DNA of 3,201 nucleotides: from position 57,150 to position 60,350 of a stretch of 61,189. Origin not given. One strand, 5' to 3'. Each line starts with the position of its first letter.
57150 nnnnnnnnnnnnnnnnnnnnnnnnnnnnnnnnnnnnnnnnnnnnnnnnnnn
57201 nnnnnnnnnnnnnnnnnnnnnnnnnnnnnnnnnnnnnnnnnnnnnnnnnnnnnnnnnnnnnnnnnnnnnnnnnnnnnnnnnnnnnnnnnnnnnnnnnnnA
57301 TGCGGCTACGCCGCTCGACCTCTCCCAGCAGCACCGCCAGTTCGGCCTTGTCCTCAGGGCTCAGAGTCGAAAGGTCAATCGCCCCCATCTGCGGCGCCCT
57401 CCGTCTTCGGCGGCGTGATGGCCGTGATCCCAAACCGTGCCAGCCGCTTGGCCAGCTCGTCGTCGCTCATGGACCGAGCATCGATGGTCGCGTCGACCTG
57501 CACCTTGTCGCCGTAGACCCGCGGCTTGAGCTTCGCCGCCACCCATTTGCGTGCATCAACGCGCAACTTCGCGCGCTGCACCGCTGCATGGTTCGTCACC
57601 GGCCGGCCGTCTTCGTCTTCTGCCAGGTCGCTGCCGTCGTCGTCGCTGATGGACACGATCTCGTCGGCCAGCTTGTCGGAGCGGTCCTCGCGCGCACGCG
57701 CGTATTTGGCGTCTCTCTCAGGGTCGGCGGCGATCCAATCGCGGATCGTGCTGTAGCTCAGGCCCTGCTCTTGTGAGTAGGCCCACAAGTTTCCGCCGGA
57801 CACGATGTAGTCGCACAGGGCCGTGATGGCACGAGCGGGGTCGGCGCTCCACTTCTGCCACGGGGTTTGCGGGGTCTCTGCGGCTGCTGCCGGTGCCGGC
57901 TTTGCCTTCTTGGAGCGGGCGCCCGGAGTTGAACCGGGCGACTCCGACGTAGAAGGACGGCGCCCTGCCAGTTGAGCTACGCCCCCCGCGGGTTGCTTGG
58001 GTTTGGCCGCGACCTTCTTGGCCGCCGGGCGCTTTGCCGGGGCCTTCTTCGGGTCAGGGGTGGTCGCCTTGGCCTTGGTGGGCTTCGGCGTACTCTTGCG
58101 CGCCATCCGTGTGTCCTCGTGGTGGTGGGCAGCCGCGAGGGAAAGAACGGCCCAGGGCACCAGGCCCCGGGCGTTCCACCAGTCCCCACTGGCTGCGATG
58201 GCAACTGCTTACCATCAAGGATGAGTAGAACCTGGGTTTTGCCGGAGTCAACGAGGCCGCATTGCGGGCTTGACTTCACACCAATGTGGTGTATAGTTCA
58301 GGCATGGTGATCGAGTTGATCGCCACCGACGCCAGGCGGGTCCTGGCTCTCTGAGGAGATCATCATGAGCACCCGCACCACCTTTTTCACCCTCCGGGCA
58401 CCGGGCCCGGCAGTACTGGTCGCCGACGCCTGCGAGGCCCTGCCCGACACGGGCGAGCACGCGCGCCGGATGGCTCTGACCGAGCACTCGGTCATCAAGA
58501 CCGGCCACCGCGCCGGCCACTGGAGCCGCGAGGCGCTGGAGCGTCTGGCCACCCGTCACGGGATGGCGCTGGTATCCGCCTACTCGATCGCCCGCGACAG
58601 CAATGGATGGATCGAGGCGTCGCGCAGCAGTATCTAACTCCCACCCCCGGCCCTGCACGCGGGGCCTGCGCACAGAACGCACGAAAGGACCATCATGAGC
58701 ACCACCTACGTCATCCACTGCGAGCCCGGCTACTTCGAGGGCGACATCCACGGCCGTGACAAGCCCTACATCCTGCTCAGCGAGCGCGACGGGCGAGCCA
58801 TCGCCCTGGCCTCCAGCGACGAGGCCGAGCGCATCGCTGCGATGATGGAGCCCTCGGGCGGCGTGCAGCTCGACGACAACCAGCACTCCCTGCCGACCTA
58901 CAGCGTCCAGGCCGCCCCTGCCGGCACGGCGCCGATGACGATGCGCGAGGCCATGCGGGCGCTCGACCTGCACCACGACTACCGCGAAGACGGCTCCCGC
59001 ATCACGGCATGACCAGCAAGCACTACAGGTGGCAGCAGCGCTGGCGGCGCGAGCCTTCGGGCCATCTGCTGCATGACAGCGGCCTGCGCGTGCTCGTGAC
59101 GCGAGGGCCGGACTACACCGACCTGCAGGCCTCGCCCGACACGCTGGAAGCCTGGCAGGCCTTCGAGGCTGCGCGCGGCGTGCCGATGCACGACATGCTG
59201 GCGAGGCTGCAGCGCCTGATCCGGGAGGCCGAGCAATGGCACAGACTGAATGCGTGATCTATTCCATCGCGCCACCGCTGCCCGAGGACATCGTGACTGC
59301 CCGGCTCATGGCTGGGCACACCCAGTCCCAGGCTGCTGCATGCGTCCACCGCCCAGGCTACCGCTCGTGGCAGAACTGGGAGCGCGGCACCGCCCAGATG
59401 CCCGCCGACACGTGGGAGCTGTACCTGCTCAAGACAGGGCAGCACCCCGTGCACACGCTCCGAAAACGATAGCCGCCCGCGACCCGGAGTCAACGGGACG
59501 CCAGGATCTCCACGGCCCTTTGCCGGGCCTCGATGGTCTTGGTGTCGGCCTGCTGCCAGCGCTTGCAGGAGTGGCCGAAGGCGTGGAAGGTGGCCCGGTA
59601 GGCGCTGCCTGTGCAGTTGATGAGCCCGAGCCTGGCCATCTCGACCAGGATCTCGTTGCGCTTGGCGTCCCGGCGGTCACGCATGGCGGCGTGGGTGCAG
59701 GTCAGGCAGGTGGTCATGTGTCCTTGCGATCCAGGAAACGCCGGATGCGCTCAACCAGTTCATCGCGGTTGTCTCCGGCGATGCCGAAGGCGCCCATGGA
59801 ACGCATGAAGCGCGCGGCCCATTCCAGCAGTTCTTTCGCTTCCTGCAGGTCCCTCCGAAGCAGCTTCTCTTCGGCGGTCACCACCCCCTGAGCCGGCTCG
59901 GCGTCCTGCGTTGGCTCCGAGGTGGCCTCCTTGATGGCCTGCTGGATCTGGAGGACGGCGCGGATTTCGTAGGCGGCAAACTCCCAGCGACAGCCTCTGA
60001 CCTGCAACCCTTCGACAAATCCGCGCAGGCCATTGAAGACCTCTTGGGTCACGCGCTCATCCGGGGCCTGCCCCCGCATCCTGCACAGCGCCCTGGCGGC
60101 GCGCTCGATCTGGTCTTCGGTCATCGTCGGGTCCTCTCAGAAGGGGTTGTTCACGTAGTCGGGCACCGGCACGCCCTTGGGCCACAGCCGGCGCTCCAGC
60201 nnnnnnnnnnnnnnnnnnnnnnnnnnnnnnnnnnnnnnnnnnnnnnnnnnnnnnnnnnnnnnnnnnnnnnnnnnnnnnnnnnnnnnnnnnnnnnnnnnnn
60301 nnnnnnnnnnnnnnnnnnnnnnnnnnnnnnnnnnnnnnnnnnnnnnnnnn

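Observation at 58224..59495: Reverse-oriented four-gene cassette with the hallmarks of an anti-defence (acr-aca-like) or immI-like locus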

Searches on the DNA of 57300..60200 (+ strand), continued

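Call 120: search_with_rna_model(model_id=R1, sources=[L125, L122, L123, L018, L029, L108, L111, L117, L119], max_evalue=1, show_alignments=3)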
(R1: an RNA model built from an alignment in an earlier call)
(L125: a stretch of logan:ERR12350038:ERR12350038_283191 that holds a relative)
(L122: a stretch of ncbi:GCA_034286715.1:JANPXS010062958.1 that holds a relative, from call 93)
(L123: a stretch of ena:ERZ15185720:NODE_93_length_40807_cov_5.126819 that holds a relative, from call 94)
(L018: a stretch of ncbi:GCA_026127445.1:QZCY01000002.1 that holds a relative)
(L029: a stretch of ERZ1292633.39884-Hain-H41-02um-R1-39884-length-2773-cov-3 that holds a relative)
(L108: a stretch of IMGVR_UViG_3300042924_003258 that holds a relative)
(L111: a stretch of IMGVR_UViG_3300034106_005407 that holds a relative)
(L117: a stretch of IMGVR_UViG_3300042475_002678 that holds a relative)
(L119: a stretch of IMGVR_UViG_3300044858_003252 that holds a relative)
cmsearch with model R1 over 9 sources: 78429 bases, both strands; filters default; matches with E-value up to 1: 4.
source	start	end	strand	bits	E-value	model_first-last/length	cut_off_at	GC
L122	550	589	+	16.6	0.002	9-54/71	no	0.77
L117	249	340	-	12.3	0.075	1-71/71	no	0.64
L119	1874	1965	+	12.3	0.075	1-71/71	no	0.64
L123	4229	4247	-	9.7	0.67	33-51/71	no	0.74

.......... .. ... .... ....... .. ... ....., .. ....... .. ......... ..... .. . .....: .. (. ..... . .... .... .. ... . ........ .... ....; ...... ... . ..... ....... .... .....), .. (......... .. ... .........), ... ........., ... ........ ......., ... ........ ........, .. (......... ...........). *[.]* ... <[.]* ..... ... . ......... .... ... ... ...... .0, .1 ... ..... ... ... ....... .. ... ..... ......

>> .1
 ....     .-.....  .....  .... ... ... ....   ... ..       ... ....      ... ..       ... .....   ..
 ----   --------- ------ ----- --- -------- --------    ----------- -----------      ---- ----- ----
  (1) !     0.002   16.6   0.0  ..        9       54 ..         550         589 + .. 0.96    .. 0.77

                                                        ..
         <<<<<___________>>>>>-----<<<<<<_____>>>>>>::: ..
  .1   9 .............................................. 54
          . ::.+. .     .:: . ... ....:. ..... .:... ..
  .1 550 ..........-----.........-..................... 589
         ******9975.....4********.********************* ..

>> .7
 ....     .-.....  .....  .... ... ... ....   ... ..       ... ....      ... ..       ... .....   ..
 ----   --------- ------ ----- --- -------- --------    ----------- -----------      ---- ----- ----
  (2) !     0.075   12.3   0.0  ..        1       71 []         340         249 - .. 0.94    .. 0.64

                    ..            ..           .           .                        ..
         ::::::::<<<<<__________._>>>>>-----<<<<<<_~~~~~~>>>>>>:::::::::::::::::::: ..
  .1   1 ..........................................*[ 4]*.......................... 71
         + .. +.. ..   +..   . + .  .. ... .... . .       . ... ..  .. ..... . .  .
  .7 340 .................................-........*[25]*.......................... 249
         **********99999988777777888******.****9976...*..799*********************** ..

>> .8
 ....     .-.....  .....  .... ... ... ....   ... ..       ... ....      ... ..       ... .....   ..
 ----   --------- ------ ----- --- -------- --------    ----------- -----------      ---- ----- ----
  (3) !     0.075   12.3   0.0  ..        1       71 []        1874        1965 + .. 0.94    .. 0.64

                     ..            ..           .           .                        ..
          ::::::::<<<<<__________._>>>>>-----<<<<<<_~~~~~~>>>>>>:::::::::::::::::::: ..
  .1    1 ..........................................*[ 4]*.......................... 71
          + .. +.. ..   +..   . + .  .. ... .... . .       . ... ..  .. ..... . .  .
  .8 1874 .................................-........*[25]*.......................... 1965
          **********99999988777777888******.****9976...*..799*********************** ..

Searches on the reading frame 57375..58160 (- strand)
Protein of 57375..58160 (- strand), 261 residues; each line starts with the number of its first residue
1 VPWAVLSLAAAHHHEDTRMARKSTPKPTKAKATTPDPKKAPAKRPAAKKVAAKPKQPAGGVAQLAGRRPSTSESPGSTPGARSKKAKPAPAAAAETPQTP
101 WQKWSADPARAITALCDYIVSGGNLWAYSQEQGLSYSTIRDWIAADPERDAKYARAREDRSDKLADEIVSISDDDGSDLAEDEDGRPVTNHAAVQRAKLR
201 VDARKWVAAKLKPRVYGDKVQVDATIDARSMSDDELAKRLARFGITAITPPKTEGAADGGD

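Call 7: search_protein_families(library=pfam, max_evalue=1, proteins=[window:57375-58160:-])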
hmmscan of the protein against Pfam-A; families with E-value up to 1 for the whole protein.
window:57375-58160:- (261 aa): 2 families
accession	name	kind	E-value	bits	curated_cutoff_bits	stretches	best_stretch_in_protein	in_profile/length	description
PF20901.3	Sf6_terminase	-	1.9e-26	92.6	27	1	112-222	6-105/106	Bacteriophage Sf6, terminase small subunit-like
PF03020.21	LEM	-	0.014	15.4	24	1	227-246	1-20/40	LEM domain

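Call 8: search_protein_families(library=phrogs, max_evalue=1, proteins=[window:57375-58160:-])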
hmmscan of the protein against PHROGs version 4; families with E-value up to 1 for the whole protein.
window:57375-58160:- (261 aa): 4 families
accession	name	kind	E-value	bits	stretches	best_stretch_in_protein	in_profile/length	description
phrog_1482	-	head and packaging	5.7e-30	104.9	1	111-236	20-133/147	terminase small subunit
phrog_4044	-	head and packaging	0.037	14.5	1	118-167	35-84/180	terminase small subunit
phrog_5290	-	unknown function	0.19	13.5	1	215-246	10-39/78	-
phrog_24224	-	unknown function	0.2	12.8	1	217-240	14-39/56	-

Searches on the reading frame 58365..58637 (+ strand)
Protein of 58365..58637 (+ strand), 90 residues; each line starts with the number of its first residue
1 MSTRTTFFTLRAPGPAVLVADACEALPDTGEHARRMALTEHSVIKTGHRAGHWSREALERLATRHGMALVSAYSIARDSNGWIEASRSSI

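Call 7: search_protein_families(library=pfam, max_evalue=1, proteins=[window:58365-58637:+])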
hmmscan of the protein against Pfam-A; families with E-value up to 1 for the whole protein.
window:58365-58637:+ (90 aa): 0 families

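Call 8: search_protein_families(library=phrogs, max_evalue=1, proteins=[window:58365-58637:+])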
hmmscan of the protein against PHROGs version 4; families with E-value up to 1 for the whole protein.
window:58365-58637:+ (90 aa): 1 family
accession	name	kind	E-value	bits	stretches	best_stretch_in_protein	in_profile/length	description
phrog_5940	-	tail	0.31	12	1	38-74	9-45/92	tail assembly chaperone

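Call 31: search_solved_structures(query=window:58365-58637:+, max_evalue=10)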
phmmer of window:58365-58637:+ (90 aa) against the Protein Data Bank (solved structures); distinct sequences matched with E-value up to 10: 2.
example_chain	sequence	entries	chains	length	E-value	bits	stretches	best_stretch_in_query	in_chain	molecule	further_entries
3rhe_A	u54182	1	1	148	1.1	12.8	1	42-74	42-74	NAD-dependent benzaldehyde dehydrogenase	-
9h90_o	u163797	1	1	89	1.4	12.4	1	9-66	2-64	30S ribosomal protein S15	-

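Call 38: find_homologous_proteins(query=window:58365-58637:+, max_evalue=0.01)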
Query window:58365-58637:+ (90 aa): 42 proteins with E <= 0.01 among 54 candidates.
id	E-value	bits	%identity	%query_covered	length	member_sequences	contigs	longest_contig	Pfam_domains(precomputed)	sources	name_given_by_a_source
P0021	2.5e-52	192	100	100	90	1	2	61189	-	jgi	jgi:hypothetical protein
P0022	4.2e-44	166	87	100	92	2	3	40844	-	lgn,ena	-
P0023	6.0e-44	165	87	100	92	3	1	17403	-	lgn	-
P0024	2.2e-41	157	81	100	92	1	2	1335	-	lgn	-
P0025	1.6e-39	151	80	100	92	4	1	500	-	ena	-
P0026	4.0e-39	150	79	100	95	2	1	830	-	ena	-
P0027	5.5e-39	149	80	100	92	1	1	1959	-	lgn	-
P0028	7.9e-39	149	80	100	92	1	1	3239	-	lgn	-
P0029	1.9e-37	144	76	100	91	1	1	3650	-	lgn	-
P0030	4.6e-37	143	76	100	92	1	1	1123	-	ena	-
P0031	4.8e-37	143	77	100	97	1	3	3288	-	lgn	-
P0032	7.0e-37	143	76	100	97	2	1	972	-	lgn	-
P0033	9.3e-37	142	74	100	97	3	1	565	-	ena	-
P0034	1.0e-36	142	76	100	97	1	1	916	-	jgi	jgi:hypothetical protein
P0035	1.3e-36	142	76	100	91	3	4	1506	-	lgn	-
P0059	8.5e-31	123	68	100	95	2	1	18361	-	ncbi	-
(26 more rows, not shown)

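Call 47: search_protein_families(library=ncbifam, max_evalue=1, proteins=[window:58365-58637:+])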
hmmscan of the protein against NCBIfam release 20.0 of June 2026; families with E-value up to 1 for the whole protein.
window:58365-58637:+ (90 aa): 1 family
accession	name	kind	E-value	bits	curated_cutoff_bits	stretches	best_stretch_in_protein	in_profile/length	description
TIGR00055.1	uppS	equivalog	0.043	13.2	109.55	1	34-76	13-55/228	polyprenyl diphosphate synthase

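Call 48: search_protein_families(library=padloc, max_evalue=1, proteins=[window:58365-58637:+])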
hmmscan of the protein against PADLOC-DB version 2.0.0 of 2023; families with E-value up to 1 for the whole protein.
window:58365-58637:+ (90 aa): 0 families

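Call 93: find_encoding_contigs(protein=P0059, flank=5000, max_places=2)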
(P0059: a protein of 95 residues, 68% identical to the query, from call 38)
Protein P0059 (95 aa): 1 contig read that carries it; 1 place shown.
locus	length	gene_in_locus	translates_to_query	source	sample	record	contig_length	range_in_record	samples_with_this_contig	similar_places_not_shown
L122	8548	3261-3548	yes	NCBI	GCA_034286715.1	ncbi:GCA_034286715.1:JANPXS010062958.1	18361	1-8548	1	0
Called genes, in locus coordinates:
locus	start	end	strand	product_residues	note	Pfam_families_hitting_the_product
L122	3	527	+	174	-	?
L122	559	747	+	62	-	-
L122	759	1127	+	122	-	-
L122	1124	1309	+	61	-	-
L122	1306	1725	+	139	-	PF00550:PP-binding (weak)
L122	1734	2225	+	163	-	PF20901:Sf6_terminase, PF13384:HTH_23 (weak)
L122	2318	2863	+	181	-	-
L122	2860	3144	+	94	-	-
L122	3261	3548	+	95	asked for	-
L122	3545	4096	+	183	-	-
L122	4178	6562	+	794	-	-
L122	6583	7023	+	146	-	-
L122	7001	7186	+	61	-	-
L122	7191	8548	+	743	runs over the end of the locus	PF16510:P22_portal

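Call 94: find_encoding_contigs(protein=P0022, flank=5000, max_places=2)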
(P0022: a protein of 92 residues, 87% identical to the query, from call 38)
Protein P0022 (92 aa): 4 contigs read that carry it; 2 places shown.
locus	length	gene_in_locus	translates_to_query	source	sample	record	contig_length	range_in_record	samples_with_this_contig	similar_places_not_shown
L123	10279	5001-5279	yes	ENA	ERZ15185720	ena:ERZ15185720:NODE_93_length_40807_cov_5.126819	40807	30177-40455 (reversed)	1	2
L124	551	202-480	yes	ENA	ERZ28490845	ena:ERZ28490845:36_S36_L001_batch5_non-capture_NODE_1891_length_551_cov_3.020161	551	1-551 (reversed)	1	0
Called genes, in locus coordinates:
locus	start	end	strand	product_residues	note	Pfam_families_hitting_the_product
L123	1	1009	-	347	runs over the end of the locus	PF04233:Phage_Mu_F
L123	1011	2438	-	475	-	PF13264:DUF4055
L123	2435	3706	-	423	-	PF03237:Terminase_6N, PF17289:Terminase_6C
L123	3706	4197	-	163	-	PF02796:HTH_7 (weak)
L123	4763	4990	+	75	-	-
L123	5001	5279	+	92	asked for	-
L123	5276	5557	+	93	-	-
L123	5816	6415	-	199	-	-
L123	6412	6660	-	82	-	-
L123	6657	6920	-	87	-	-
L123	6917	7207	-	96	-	-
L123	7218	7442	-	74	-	-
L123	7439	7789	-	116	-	-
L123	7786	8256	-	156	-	PF07105:DUF1367 (weak)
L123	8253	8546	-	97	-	-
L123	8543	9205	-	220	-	PF20081:DUF6475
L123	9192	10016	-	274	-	PF07120:DUF1376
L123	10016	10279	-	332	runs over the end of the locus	PF01555:N6_N4_Mtase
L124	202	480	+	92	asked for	-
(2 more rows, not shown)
